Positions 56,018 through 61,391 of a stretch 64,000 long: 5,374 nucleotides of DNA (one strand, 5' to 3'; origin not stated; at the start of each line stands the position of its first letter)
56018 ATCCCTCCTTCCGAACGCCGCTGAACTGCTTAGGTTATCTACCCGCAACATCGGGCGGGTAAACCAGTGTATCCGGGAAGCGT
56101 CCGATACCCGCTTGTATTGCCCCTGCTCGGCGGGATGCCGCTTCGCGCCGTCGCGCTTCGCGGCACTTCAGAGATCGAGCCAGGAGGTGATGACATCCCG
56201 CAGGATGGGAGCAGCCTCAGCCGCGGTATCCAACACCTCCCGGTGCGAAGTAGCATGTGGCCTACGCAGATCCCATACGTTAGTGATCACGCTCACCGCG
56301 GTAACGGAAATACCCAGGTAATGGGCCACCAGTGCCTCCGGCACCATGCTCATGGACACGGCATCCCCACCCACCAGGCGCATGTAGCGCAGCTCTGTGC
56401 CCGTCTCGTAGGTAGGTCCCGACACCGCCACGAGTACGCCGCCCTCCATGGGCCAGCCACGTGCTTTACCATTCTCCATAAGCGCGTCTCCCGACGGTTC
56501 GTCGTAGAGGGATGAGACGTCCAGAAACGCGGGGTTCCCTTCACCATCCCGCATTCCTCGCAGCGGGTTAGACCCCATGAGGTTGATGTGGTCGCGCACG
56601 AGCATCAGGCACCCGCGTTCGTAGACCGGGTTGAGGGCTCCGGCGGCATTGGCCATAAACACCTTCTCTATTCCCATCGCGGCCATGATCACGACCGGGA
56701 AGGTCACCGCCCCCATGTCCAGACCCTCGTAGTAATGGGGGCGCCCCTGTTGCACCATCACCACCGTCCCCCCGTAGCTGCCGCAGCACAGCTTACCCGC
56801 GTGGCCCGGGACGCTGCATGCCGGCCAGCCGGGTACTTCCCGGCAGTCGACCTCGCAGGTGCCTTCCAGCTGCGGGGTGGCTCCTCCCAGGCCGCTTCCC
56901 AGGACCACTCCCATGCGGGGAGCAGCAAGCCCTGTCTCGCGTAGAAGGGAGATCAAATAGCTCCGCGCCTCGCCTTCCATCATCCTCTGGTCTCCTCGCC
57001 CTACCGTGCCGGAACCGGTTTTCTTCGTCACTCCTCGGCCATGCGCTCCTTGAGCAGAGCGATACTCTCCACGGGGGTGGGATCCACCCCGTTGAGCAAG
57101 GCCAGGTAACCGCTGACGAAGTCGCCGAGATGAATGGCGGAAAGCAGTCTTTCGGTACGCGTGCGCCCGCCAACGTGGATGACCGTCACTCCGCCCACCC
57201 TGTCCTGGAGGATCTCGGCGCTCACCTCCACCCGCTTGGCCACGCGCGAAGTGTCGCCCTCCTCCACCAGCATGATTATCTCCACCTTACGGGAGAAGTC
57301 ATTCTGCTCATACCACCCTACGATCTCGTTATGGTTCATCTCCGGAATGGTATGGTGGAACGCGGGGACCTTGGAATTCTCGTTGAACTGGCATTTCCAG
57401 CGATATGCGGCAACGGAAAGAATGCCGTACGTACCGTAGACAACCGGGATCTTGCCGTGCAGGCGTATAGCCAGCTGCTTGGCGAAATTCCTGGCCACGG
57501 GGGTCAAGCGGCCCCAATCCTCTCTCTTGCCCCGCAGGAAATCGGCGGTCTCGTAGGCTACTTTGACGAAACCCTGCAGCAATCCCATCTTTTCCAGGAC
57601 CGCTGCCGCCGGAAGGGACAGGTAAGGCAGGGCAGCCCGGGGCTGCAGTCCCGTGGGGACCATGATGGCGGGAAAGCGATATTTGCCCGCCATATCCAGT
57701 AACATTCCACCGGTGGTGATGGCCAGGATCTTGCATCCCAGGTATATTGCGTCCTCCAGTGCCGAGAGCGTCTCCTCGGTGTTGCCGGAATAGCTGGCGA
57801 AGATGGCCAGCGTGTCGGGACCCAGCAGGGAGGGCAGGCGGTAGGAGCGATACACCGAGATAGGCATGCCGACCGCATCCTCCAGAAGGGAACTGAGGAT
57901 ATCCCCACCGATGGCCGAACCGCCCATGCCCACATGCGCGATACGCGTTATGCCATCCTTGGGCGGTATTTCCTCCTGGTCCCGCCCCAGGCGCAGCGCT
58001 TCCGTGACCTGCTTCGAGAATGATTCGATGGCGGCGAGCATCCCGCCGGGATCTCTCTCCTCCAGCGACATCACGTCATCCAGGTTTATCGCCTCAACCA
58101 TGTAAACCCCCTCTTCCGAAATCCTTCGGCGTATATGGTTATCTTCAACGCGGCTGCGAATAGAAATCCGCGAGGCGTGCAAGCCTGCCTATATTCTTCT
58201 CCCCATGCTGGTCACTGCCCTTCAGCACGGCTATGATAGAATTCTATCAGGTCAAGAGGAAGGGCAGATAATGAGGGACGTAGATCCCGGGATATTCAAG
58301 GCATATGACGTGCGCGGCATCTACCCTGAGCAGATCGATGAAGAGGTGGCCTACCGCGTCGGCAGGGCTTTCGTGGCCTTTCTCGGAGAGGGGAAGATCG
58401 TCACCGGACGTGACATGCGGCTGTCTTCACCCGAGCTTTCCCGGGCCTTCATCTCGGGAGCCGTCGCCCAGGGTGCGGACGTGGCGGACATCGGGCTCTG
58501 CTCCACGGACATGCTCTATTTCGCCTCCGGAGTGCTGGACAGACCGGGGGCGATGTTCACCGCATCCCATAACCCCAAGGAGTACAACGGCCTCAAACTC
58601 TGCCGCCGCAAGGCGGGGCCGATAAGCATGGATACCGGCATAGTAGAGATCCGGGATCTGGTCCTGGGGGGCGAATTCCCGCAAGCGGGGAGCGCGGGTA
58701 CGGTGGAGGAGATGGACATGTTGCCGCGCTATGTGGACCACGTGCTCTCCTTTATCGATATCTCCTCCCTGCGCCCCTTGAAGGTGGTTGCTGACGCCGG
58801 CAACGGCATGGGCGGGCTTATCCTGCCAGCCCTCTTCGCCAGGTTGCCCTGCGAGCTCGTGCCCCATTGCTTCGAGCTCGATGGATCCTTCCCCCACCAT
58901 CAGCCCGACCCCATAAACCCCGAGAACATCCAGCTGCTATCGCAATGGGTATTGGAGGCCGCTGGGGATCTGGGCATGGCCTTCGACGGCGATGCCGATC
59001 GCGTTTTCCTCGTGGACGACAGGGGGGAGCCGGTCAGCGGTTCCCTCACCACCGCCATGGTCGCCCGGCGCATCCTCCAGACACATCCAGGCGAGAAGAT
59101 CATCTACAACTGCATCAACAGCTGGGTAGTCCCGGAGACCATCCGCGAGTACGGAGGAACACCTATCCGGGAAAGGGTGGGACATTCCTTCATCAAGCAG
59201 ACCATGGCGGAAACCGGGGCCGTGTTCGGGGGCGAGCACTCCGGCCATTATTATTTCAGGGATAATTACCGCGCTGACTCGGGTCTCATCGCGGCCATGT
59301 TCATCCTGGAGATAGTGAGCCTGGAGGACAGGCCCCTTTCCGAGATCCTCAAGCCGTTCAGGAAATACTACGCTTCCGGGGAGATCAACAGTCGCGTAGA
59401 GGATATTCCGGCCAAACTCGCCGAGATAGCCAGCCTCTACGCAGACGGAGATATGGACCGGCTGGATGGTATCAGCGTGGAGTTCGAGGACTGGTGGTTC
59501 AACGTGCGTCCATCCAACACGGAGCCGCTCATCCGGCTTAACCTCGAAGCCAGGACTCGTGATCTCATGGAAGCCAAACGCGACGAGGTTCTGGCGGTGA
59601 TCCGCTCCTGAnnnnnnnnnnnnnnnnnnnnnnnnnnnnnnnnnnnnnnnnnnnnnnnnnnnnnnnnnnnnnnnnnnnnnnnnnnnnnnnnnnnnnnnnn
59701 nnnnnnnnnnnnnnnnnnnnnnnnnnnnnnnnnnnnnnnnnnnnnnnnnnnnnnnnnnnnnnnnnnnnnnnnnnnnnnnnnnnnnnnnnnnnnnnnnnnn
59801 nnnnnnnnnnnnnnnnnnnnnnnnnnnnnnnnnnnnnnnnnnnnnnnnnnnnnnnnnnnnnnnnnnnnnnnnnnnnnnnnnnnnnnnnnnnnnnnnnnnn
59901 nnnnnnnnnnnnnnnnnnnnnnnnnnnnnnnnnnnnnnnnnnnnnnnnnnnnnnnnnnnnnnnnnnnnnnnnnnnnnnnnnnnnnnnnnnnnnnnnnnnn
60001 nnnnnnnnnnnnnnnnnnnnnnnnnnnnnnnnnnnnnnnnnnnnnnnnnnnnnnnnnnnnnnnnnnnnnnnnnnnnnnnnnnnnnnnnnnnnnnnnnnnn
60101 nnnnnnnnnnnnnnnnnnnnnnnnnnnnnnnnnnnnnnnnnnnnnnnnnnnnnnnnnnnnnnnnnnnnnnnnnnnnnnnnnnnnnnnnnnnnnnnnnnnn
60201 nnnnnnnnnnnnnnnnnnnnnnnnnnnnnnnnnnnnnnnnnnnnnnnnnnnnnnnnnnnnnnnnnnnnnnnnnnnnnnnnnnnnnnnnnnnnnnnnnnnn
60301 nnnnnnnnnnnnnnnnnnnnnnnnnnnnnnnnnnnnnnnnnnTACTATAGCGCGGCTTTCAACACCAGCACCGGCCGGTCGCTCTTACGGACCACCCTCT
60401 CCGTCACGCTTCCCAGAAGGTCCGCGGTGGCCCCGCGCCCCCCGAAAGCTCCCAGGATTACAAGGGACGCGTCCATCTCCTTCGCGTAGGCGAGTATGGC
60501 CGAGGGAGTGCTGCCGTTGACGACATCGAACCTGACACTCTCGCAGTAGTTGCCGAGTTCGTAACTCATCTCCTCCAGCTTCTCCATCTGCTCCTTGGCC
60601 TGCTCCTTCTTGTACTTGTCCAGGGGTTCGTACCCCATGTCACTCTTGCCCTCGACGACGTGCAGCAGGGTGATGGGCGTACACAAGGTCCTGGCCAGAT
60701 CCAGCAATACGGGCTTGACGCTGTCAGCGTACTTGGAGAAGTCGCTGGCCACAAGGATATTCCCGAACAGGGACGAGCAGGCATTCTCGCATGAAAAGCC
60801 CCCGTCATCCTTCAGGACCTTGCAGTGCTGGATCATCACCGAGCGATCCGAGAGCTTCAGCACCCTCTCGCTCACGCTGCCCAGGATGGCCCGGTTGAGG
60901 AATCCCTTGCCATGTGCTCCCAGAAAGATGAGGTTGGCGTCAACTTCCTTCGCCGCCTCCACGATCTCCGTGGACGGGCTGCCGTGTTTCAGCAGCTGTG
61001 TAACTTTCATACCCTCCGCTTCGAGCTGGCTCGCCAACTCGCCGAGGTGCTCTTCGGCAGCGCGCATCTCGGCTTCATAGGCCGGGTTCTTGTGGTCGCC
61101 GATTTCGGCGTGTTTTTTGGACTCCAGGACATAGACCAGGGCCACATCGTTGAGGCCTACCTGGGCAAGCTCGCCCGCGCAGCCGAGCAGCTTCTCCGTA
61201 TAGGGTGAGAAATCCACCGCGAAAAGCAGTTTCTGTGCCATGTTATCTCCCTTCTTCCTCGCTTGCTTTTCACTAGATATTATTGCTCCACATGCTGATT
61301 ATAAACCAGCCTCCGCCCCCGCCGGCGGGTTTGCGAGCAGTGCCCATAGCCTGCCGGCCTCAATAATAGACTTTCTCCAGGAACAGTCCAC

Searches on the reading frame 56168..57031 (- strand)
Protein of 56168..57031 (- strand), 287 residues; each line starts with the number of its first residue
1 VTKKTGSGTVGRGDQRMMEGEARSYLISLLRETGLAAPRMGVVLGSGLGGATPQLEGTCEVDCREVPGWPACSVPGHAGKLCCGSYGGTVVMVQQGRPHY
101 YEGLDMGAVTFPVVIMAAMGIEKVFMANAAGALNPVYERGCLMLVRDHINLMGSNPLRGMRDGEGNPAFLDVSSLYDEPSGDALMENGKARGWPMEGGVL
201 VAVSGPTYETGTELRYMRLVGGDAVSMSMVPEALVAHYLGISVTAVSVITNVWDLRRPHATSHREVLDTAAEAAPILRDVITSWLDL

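Call 25: search_protein_families(library=pfam, max_evalue=0.001, proteins=[window:56168-57031:-])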
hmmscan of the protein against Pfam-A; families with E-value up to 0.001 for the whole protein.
window:56168-57031:- (287 aa): 1 family
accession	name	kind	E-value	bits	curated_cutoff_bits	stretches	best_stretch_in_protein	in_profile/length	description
PF01048.26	PNP_UDP_1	-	4e-37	128.3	25.1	1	40-282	2-229/233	Phosphorylase superfamily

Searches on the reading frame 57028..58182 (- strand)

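Call 25: search_protein_families(library=pfam, max_evalue=0.001, proteins=[window:57028-58182:-])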
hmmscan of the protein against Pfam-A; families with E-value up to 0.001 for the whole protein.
window:57028-58182:- (384 aa): 2 families
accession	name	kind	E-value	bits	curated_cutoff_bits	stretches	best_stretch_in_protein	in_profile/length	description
PF10432.14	bact-PGI_C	-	7.8e-54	182.2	24.5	1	232-381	3-151/151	Bacterial phospho-glucose isomerase C-terminal SIS domain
PF01380.27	SIS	-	0.0002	21.6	25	1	80-157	7-88/131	SIS domain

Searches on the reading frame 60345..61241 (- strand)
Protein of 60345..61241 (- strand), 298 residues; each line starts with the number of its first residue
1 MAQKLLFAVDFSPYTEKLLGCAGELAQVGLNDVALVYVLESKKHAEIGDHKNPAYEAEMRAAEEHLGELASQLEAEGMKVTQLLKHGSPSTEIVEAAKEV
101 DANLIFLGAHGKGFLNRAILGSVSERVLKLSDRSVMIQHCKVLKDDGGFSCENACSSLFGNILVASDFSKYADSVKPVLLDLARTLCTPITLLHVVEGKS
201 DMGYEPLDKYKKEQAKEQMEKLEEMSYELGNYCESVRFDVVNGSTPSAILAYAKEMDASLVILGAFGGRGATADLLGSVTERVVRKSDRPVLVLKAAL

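Call 26: search_protein_families(library=pfam, max_evalue=0.001, proteins=[window:60345-61241:-])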
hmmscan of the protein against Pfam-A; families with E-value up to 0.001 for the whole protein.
window:60345-61241:- (298 aa): 1 family
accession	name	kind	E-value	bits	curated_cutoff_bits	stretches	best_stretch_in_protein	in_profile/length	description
PF00582.32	Usp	-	1.3e-51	175.3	24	2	1-137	1-139/141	Universal stress protein family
